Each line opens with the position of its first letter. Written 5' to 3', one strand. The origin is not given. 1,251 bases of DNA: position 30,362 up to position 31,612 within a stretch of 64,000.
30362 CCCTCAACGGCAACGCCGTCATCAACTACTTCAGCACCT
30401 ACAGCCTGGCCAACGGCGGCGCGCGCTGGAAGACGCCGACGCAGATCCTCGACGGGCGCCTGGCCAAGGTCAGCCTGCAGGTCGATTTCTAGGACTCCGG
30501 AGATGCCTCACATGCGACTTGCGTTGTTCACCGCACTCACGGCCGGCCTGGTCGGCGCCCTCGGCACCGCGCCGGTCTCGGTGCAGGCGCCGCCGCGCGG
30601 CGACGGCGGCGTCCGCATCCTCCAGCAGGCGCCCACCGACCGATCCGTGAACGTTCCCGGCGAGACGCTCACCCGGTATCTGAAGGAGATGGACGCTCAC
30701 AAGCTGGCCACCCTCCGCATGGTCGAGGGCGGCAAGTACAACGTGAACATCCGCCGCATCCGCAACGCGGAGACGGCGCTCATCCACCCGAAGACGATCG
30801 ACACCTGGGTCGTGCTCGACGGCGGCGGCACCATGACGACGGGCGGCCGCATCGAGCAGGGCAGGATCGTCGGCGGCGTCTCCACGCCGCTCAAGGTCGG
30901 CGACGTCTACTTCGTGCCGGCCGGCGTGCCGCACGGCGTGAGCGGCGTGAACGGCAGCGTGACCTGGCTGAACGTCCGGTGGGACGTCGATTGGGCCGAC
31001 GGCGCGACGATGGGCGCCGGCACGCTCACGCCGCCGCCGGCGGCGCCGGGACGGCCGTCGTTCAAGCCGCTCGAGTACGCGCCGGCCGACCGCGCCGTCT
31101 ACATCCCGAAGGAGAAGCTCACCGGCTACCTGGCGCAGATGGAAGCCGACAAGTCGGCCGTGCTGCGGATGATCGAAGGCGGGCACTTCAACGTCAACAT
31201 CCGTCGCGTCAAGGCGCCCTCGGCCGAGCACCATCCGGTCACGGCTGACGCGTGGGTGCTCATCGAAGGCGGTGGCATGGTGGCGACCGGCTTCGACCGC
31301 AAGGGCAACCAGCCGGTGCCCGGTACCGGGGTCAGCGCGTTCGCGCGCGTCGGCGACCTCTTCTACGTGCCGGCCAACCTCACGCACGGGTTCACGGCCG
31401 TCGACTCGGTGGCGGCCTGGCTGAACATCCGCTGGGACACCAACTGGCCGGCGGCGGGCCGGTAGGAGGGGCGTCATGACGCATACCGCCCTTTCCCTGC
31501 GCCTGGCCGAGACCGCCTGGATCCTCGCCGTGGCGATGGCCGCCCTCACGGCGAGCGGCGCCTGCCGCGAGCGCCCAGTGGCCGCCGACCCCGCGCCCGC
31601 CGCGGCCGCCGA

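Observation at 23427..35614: Sensor-controlled TonB-receptor locus whose cargo genes are all exported cupin / NHL-propeller / amidohydrolase proteins: a PUL-like system with no recognisable substrate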

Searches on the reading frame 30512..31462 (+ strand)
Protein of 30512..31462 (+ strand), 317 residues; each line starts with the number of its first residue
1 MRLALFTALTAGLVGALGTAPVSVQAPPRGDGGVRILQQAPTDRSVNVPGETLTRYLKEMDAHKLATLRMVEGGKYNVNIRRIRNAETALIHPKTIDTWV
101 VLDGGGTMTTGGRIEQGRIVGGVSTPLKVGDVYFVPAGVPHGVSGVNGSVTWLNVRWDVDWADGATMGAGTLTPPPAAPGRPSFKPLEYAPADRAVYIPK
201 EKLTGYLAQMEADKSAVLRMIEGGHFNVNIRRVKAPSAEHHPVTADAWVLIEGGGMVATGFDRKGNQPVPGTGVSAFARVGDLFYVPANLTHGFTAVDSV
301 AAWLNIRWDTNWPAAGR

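Call 4: search_protein_families(library=pfam, proteins=[window:30512-31462:+], max_evalue=0.01)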
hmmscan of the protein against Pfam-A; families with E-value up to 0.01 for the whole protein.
window:30512-31462:+ (317 aa): 3 families
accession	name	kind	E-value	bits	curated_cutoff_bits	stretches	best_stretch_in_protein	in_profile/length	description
PF07883.17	Cupin_2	-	5.9e-11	42.4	27.2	1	91-152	15-66/70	Cupin domain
PF00190.28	Cupin_1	-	4.3e-05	23.6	22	0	241-302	51-109/151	Cupin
PF02311.25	AraC_binding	-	0.0019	18.4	21.1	0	125-179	43-98/135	AraC-like ligand binding domain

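Call 5: search_protein_families(library=ncbifam, proteins=[window:30512-31462:+], max_evalue=0.01)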
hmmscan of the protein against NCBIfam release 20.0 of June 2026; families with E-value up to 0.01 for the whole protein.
window:30512-31462:+ (317 aa): 2 families
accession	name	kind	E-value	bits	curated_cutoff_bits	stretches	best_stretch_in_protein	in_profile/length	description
TIGR03404.1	bicupin_oxalic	subfamily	0.00023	20.4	254.2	0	125-155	112-142/367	bicupin, oxalate decarboxylase family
NF012001.0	PRK15457.1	equivalog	0.007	16.1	193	0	128-162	198-231/233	ethanolamine utilization acetate kinase EutQ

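Call 8: find_homologous_proteins(query=window:30512-31462:+, max_evalue=0.00001)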
Query window:30512-31462:+ (317 aa): 584 proteins with E <= 0.00001 among 5636 candidates; the best 120 are listed.
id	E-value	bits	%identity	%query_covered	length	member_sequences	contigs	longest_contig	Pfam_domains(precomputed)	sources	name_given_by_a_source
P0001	6.5e-211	717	100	100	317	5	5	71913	PF07883.18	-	-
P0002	5.5e-188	642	88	100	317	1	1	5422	PF07883.18,PF00190.29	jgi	jgi:mannose-6-phosphate isomerase-like protein (cupin superfamily)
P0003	7.7e-172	589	83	99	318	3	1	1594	PF07883.18,PF00190.29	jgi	jgi:mannose-6-phosphate isomerase-like protein (cupin superfamily)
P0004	7.8e-171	585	82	98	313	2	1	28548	PF07883.18,PF00190.29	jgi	jgi:mannose-6-phosphate isomerase-like protein (cupin superfamily)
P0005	4.9e-166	570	79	99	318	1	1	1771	PF07883.18,PF00190.29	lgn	-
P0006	1.4e-160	552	78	98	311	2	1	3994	PF07883.18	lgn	-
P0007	2.4e-160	551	78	98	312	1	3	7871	PF07883.18,PF00190.29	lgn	-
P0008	3.1e-159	547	77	98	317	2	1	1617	PF07883.18,PF00190.29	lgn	-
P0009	5.7e-158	543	75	99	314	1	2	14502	PF07883.18,PF00190.29,PF02311.26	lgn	-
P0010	5.9e-155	533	75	97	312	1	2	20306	PF07883.18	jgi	jgi:mannose-6-phosphate isomerase-like protein (cupin superfamily)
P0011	2.8e-153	528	76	98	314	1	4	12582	PF07883.18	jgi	jgi:mannose-6-phosphate isomerase-like protein (cupin superfamily)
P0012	5.6e-153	527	75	97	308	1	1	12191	PF07883.18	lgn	-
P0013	3.1e-152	524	73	98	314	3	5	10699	PF07883.18,PF00190.29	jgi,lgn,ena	jgi:mannose-6-phosphate isomerase-like protein (cupin superfamily)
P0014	5.9e-152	523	79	88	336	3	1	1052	PF07883.18,PF00190.29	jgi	jgi:mannose-6-phosphate isomerase-like protein (cupin superfamily)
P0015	1.8e-149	515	72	98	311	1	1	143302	PF07883.18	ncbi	ncbi:MAG: hypothetical protein AB7O67_18615 [Vicinamibacterales bacterium]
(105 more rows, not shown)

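Call 10: find_related_loci(query=A1, collection=genome_contigs, flank=10000)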
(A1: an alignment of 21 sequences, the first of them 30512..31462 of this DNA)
Query A1 (317 aa) in genome_contigs; peptide patterns used: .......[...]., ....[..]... (x = any residue, [..] = any of these).
63 stretches matched a pattern; 36 encode a relative of the query (tblastn E <= 1e-3); 36 distinct loci.
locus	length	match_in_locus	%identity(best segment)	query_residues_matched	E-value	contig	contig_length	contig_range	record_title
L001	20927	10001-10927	72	1-314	2e-144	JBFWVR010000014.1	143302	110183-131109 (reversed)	MAG: Vicinamibacterales bacterium isolate CA_2019_TPBF_99 NODE_1101_length_143302_cov_13.619864_TPBF, whole genome shotg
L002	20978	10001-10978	63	9-312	6e-126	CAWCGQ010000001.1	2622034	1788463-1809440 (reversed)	MAG: uncultured Acidimicrobiia bacterium isolate MFD01275.bin.1.78 genome assembly, contig: contig_1584, whole genome sh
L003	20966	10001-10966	62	1-314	4e-124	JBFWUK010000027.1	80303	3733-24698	MAG: Vicinamibacterales bacterium isolate CA_2019_TPBF_69 NODE_2519_length_80303_cov_17.780059_TPBF, whole genome shotgu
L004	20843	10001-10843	68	36-314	4e-122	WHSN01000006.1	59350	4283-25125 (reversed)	MAG: Luteitalea sp. isolate Dino_bin7 k141_680861_length_59350_cov_11.0000, whole genome shotgun sequence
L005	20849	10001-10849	63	29-317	3e-117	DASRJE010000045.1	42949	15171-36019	MAG TPA_asm: Vicinamibacterales bacterium isolate SMAG_U10128 k141_3530650, whole genome shotgun sequence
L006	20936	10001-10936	59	6-314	1e-110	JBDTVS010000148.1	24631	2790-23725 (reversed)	MAG: Acidobacteriota bacterium isolate cluster3_bin.73 NODE_6545_length_24631_cov_12.513672, whole genome shotgun sequen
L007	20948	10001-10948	55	2-317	1e-106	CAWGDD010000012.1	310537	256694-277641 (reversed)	MAG: uncultured Acidobacteriota bacterium isolate MFD02242.bin.3.262 genome assembly, contig: contig_749, whole genome s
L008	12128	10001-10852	60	29-317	8e-106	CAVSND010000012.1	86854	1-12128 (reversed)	MAG: uncultured Acidobacteriota bacterium isolate MFD03975.bin.1.62 genome assembly, contig: contig_21307, whole genome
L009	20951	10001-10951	56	2-317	9e-106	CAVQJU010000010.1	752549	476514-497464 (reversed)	MAG: uncultured Acidobacteriota bacterium isolate MFD02242.bin.2.39 genome assembly, contig: contig_2745, whole genome s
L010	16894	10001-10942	54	10-313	6e-90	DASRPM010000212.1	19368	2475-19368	MAG TPA_asm: Vicinamibacterales bacterium isolate SMAG_U10295 k141_1149808, whole genome shotgun sequence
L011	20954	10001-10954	49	4-313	2e-87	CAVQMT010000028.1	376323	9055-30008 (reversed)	MAG: uncultured Acidobacteriota bacterium isolate MFD00072.bin.2.96 genome assembly, contig: contig_328, whole genome sh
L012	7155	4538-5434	51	36-313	7e-87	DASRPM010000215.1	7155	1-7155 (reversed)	MAG TPA_asm: Vicinamibacterales bacterium isolate SMAG_U10295 k141_1149937, whole genome shotgun sequence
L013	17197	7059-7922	52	36-314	1e-86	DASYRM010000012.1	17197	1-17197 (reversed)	MAG TPA_asm: Vicinamibacterales bacterium isolate SMAG_U4511 k141_219240, whole genome shotgun sequence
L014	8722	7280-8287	49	36-314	8e-85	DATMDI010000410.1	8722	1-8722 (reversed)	MAG TPA_asm: Vicinamibacterales bacterium isolate SMAG_U13404 k141_487779, whole genome shotgun sequence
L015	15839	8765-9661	49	36-313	1e-84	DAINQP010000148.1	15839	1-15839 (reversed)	MAG TPA_asm: Vicinamibacterales bacterium isolate CTOTU21637 NODE_1120_length_15839_cov_5.706602, whole genome shotgun s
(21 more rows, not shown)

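Call 15: search_solved_structures(query=window:30512-31462:+, max_evalue=1)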
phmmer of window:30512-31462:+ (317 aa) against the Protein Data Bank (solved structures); distinct sequences matched with E-value up to 1: 1.
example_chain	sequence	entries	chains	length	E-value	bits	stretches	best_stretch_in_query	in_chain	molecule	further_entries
4met_A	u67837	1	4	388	0.83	11.7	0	228-306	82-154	Oxalate decarboxylase OxdC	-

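Call 34: predict_structure(alignment_id=A2)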
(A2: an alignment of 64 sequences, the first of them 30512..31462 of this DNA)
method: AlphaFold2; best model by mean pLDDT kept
length: 317 residues; sequences in the alignment: 64
mean_pLDDT: 88.5   pTM: 0.84
mean pLDDT of the five models: 88.5, 88.1, 88.0, 87.9, 87.2
residues with pLDDT >= 90: 247; 70-90: 27; 50-70: 14; < 50: 29
segments of 3 or more residues with pLDDT < 50: 1-27
pLDDT, mean of each block of 10 residues (from residue 1): 38 40 45 88 96 95 95 97 91 97 96 95 97 98 94 97 91 72 82 97 98 96 97 95 97 97 86 95 97 96 98 73
secondary structure, 60 per line:
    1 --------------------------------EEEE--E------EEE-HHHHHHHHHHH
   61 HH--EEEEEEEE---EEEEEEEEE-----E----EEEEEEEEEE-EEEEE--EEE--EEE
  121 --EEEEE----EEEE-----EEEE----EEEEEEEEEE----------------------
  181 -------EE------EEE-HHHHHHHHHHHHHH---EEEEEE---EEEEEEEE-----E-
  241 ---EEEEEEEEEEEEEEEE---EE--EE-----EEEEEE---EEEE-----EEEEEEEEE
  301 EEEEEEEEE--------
elements in order: E33-36 E46-48 H50-62 E65-72 E76-84 E95-104 E106-110 E113-115 E118-120 E123-127 E132-135 E141-144 E149-158 E196-198 H200-213 E217-222 E226-233 E244-259 E274-279 E283-286 E292-309

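Call 41: fold_search(model_id=the predicted structure, library=pdb)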
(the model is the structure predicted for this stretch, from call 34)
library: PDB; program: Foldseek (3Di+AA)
matches with E <= 10: 1657; with E <= 0.001: 233
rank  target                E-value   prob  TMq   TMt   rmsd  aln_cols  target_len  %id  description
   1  3bu7_B                7.0e-11  1.00  0.52  0.47   9.8       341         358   15  Crystal Structure and Biochemical Characterization of GDOsp, a Gentisate 1,2-Dioxygenase from Silicibacter Pomeroyi (released 2008-08-12)
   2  3bu7_A                1.7e-10  1.00  0.54  0.49  13.6       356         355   16  Crystal Structure and Biochemical Characterization of GDOsp, a Gentisate 1,2-Dioxygenase from Silicibacter Pomeroyi (released 2008-08-12)
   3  2phd_B                7.9e-10  1.00  0.54  0.50   9.0       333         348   14  Crystal Structure Determination of a Salicylate 1,2-Dioxygenase from Pseudaminobacter salicylatoxidans (released 2008-04-22)
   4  5e1r_C                1.3e-09  1.00  0.33  0.31  16.0       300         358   16  Crystal structure of pecan (carya illinoinensis) vicilin, a new food allergen (released 2016-08-10)
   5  8hfb_A                1.5e-09  1.00  0.46  0.46  13.4       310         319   14  Evolved variant of quercetin 2,4-dioxygenase from Bacillus subtilis (released 2023-03-08)
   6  2h0v_A                1.8e-09  1.00  0.43  0.41  16.6       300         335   14  Crystal structure of a putative quercetin 2,3-dioxygenase (yxag, bsu39980) from bacillus subtilis at 2.60 A resolution (released 2006-05-30)
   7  2phd_C                1.8e-09  1.00  0.56  0.52   8.7       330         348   15  Crystal Structure Determination of a Salicylate 1,2-Dioxygenase from Pseudaminobacter salicylatoxidans (released 2008-04-22)
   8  4fbf                  2.3e-09  1.00  0.56  0.52   7.6       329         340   14  Crystal Structure of the Salicylate 1,2-dioxygenase from Pseudoaminobacter salicylatoxidans W104Y mutant (released 2012-09-26)
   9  1y3t_A                2.4e-09  1.00  0.46  0.45  12.4       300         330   14  Crystal structure of YxaG, a dioxygenase from Bacillus subtilis (released 2005-01-18)
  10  4fah                  2.5e-09  1.00  0.55  0.50   9.0       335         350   14  Crystal Structure of the Salicylate 1,2-dioxygenase from Pseudoaminobacter salicylatoxidans A85H mutant (released 2012-09-26)
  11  1uw8                  2.5e-09  1.00  0.38  0.33  13.5       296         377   14  CRYSTAL STRUCTURE OF OXALATE DECARBOXYLASE (released 2004-02-19)
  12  3nst                  2.7e-09  1.00  0.57  0.52   8.8       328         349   15  Crystal Structure of Salicylate 1,2-dioxygenase G106A mutant from Pseudoaminobacter salicylatoxidans (released 2011-07-13)
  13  2vqa_A                2.8e-09  1.00  0.37  0.34  14.5       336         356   11  Protein-folding location can regulate Mn versus Cu- or Zn-binding. Crystal Structure of MncA. (released 2008-10-28)
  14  2phd_D                3.1e-09  1.00  0.56  0.51   9.6       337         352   13  Crystal Structure Determination of a Salicylate 1,2-Dioxygenase from Pseudaminobacter salicylatoxidans (released 2008-04-22)
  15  2phd_A                3.3e-09  1.00  0.57  0.52   9.2       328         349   14  Crystal Structure Determination of a Salicylate 1,2-Dioxygenase from Pseudaminobacter salicylatoxidans (released 2008-04-22)
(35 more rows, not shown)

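Call 78: search_protein_representatives(alignment_id=A2)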
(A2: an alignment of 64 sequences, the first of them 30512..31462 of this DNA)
Query: 64 sequences, 314 profile positions. Proteins with E-value up to 0.001 (for the whole library): 711; up to 1e-10: 175; up to 1e-30: 41. The best 150 are listed.
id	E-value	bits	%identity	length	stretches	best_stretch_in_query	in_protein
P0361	2.0e-115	401.5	-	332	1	16-312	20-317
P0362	1.3e-99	349.6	-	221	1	100-313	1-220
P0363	1.2e-81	290.6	-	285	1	4-181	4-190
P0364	1.3e-80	287.2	-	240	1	5-180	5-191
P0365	5.6e-79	281.8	-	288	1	26-175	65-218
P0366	6.5e-75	268.4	-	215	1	31-234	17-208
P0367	4.6e-70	252.5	-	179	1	23-161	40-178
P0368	2.2e-69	250.2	-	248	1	10-212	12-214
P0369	8.8e-63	228.6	-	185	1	26-146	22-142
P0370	3.8e-60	219.9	-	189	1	68-186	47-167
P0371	2.7e-56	207.3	-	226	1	18-174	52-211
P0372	2.9e-55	203.9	-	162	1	129-263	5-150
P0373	2.8e-54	200.7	-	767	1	61-160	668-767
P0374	4.5e-54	200.0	-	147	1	5-147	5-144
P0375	1.6e-53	198.2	-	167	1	1-124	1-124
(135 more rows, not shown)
